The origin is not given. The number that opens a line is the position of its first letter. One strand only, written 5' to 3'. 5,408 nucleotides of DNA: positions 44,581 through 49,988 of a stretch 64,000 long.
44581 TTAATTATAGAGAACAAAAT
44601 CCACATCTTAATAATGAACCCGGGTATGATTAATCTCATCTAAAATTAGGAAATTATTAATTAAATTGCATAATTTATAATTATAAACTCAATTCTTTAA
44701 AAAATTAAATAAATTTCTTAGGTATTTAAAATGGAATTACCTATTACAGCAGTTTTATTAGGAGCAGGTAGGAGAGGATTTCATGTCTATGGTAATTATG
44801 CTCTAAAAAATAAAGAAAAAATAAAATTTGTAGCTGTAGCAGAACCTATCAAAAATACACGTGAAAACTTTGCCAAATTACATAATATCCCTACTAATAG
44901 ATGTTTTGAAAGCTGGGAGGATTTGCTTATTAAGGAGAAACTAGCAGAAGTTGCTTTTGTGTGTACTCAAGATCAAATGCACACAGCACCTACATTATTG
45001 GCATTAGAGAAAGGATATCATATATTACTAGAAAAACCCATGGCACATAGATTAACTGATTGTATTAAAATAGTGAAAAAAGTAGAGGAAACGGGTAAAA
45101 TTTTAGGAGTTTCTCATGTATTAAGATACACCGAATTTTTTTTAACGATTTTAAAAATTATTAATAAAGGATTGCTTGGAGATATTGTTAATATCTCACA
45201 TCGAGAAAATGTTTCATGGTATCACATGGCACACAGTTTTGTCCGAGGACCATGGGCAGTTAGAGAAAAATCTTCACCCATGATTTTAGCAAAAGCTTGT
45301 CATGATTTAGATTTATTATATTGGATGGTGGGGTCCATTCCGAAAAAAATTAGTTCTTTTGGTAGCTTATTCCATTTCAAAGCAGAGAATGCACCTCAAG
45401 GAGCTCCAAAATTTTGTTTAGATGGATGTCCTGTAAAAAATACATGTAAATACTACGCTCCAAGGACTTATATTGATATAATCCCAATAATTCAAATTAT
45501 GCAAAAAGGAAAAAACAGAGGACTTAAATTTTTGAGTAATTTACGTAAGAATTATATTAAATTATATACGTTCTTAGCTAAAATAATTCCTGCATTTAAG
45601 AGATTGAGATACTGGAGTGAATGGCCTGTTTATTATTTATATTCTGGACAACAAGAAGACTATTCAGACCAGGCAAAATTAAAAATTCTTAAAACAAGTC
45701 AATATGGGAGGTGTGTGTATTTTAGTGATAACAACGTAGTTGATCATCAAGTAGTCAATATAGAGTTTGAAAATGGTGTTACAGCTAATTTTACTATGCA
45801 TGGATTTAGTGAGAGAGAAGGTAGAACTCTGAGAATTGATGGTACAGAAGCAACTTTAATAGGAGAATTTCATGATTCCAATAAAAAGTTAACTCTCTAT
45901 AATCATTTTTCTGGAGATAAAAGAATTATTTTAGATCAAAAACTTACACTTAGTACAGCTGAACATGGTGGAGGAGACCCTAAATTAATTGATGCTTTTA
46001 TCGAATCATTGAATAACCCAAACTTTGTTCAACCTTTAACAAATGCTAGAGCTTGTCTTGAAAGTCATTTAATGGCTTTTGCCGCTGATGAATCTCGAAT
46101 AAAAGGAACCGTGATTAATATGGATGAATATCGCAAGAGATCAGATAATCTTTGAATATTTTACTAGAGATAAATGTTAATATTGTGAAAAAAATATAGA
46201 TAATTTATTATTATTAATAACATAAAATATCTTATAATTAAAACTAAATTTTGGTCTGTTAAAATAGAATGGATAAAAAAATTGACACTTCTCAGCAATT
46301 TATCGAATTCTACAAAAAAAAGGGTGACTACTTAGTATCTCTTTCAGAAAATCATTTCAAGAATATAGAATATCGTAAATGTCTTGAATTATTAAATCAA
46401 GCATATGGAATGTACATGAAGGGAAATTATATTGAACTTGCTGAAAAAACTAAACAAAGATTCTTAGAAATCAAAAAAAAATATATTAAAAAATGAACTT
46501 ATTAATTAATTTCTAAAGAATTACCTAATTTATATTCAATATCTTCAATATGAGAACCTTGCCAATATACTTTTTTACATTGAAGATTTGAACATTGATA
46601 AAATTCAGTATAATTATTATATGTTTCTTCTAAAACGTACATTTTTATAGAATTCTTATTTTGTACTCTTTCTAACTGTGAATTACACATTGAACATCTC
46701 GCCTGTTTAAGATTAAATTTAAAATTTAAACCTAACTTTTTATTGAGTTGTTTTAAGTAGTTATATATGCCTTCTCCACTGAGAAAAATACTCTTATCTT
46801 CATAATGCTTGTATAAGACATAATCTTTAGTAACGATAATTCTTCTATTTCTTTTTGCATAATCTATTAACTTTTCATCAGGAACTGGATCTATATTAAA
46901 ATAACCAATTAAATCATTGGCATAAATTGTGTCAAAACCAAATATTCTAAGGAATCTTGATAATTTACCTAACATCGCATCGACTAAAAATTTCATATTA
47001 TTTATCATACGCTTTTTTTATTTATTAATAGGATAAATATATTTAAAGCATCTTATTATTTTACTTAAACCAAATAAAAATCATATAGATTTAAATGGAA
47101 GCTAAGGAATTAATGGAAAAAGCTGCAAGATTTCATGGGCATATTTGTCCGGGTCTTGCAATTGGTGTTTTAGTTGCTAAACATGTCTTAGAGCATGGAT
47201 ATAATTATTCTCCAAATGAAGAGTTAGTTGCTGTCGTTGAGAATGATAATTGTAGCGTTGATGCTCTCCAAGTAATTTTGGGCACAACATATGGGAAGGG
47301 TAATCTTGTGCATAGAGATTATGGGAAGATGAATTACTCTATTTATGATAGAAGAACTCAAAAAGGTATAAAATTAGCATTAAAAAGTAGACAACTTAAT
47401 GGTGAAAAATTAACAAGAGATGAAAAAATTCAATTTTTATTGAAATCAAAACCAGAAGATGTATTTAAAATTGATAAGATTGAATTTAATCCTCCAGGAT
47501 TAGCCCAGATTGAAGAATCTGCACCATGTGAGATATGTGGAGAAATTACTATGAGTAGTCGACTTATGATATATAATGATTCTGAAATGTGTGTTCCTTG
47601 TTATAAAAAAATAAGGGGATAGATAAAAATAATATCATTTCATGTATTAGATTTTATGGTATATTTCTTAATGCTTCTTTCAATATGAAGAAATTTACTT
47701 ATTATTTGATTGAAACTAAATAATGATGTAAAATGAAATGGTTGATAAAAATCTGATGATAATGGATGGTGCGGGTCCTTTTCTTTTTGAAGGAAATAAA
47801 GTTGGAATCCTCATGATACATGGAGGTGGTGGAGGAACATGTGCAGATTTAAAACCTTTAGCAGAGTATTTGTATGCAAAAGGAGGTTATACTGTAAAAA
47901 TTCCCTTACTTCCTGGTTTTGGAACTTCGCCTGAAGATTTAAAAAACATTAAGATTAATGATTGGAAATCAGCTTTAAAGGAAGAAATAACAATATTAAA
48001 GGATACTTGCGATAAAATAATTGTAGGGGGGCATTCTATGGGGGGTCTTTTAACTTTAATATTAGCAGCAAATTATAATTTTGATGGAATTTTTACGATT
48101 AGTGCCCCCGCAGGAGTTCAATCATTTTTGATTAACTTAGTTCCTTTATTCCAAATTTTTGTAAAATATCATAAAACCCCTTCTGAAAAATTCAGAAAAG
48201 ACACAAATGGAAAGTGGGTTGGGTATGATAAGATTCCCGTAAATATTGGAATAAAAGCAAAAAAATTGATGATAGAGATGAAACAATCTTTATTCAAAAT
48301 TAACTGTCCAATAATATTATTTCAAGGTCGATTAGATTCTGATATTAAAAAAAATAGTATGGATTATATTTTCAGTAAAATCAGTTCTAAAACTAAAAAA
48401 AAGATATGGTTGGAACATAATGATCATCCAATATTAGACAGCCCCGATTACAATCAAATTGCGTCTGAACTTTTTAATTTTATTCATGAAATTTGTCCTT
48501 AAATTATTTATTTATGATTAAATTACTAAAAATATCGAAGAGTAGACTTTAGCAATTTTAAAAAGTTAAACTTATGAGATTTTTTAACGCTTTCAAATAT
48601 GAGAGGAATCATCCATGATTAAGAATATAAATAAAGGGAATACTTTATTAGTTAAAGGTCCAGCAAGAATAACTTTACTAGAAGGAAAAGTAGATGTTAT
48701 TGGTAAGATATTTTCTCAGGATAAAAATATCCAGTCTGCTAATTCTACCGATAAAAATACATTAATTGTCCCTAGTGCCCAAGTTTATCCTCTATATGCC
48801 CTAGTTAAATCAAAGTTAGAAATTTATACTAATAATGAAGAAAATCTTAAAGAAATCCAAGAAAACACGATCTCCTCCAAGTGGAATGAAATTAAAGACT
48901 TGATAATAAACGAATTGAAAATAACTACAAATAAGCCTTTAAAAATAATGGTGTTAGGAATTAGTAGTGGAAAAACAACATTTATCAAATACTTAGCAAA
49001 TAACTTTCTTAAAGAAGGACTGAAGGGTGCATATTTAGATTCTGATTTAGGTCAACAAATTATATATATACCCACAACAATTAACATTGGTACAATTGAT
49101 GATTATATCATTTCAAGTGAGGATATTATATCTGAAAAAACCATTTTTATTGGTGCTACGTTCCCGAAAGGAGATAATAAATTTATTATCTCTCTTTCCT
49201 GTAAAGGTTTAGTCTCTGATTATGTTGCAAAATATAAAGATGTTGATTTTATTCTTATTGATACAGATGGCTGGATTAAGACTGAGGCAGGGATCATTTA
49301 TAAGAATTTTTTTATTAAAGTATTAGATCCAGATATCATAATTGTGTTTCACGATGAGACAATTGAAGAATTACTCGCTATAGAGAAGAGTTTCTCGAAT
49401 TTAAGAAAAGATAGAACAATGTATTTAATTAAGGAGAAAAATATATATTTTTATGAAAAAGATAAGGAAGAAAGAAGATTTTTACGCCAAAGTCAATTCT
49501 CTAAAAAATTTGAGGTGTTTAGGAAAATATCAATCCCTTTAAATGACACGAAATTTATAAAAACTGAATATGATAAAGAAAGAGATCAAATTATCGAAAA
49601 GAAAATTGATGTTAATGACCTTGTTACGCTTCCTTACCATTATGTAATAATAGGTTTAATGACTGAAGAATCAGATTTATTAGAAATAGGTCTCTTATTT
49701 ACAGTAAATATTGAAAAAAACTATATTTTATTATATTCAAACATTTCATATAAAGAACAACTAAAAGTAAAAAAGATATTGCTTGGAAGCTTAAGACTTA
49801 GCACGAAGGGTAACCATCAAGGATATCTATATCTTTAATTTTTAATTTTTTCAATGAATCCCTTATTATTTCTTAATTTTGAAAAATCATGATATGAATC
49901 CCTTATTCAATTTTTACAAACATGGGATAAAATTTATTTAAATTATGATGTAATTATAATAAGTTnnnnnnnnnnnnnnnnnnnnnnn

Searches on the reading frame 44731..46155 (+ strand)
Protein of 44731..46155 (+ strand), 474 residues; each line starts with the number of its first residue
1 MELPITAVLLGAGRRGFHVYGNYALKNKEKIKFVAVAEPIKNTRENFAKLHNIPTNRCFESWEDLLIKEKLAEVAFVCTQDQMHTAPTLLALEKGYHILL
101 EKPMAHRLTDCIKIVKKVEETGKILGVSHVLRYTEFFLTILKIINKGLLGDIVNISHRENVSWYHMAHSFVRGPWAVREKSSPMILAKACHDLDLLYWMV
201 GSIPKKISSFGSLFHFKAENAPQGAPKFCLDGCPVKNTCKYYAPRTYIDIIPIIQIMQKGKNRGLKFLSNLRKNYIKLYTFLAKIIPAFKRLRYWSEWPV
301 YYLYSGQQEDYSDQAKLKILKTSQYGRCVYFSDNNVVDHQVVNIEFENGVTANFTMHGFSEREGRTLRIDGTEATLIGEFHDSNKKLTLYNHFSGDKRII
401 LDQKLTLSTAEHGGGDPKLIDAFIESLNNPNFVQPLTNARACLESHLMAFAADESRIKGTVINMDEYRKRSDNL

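Call 43: search_protein_families(library=pfam, proteins=[window:44731-46155:+], max_evalue=0.0001)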
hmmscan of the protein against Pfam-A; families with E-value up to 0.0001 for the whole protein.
window:44731-46155:+ (474 aa): 3 families
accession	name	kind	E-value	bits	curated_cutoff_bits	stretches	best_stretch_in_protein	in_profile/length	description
PF01408.29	GFO_IDH_MocA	-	2.5e-17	64.1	24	1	7-129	3-120/120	Oxidoreductase family, NAD-binding Rossmann fold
PF22725.1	GFO_IDH_MocA_C3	-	5.6e-12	46.2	27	1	137-212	1-73/124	GFO/IDH/MocA C-terminal domain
PF02894.22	GFO_IDH_MocA_C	-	1.4e-11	45.1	22.9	0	332-461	80-215/218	Oxidoreductase family, C-terminal alpha/beta domain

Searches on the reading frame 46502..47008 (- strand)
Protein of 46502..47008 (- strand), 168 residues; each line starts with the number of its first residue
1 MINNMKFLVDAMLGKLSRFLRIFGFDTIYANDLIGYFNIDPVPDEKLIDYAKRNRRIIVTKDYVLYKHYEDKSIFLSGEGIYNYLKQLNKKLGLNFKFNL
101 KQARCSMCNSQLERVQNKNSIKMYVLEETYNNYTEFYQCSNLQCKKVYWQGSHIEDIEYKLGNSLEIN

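Call 43: search_protein_families(library=pfam, proteins=[window:46502-47008:-], max_evalue=0.0001)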
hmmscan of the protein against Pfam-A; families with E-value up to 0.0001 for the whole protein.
window:46502-47008:- (168 aa): 2 families
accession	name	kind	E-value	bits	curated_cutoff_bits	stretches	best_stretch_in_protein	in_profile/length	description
PF01927.22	Mut7-C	-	1.5e-36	126.1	23.3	1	5-159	1-144/146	Mut7-C RNAse domain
PF18480.7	DUF5615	-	1.7e-05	25.1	23.8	1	5-62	1-55/110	Domain of unknown function (DUF5615)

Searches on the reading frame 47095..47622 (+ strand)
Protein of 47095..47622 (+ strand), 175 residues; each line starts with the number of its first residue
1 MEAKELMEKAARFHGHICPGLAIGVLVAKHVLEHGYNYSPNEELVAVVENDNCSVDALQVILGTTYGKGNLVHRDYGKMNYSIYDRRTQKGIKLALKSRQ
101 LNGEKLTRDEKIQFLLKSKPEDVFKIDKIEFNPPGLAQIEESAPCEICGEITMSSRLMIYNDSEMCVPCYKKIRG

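Call 43: search_protein_families(library=pfam, proteins=[window:47095-47622:+], max_evalue=0.0001)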
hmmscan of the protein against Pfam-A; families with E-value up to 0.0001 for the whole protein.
window:47095-47622:+ (175 aa): 2 families
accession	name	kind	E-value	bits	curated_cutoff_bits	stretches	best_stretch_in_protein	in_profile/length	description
PF02663.19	FmdE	-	2.2e-32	112.4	22.9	1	13-104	1-86/133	FmdE, Molybdenum formylmethanofuran dehydrogenase operon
PF01258.23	zf-dskA_traR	-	5.3e-06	26.8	24.9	1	142-172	5-33/36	Prokaryotic dksA/traR C4-type zinc finger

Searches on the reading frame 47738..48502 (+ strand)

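Call 43: search_protein_families(library=pfam, proteins=[window:47738-48502:+], max_evalue=0.0001)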
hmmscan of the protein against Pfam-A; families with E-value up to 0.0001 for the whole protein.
window:47738-48502:+ (254 aa): 4 families
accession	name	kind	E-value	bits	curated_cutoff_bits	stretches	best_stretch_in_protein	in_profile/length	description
PF12146.15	Hydrolase_4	-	1.2e-10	41.6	27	1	23-233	5-235/239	Serine aminopeptidase, S33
PF12697.13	Abhydrolase_6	-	8.4e-08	33.6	26.3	1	24-123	1-93/217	Alpha/beta hydrolase family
PF00561.26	Abhydrolase_1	-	1.3e-07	32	25.8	1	24-114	3-91/245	alpha/beta hydrolase fold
PF20408.4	Abhydrolase_11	-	7.4e-05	23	27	0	72-121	56-105/193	Alpha/beta hydrolase domain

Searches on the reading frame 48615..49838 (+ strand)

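Call 43: search_protein_families(library=pfam, proteins=[window:48615-49838:+], max_evalue=0.0001)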
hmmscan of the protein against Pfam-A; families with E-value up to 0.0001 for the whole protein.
window:48615-49838:+ (407 aa): 1 family
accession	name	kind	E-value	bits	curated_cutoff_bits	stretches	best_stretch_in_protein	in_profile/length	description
PF16575.11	CLP1_P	-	1.8e-26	93.6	26.6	1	117-299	4-186/188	mRNA cleavage and polyadenylation factor CLP1 P-loop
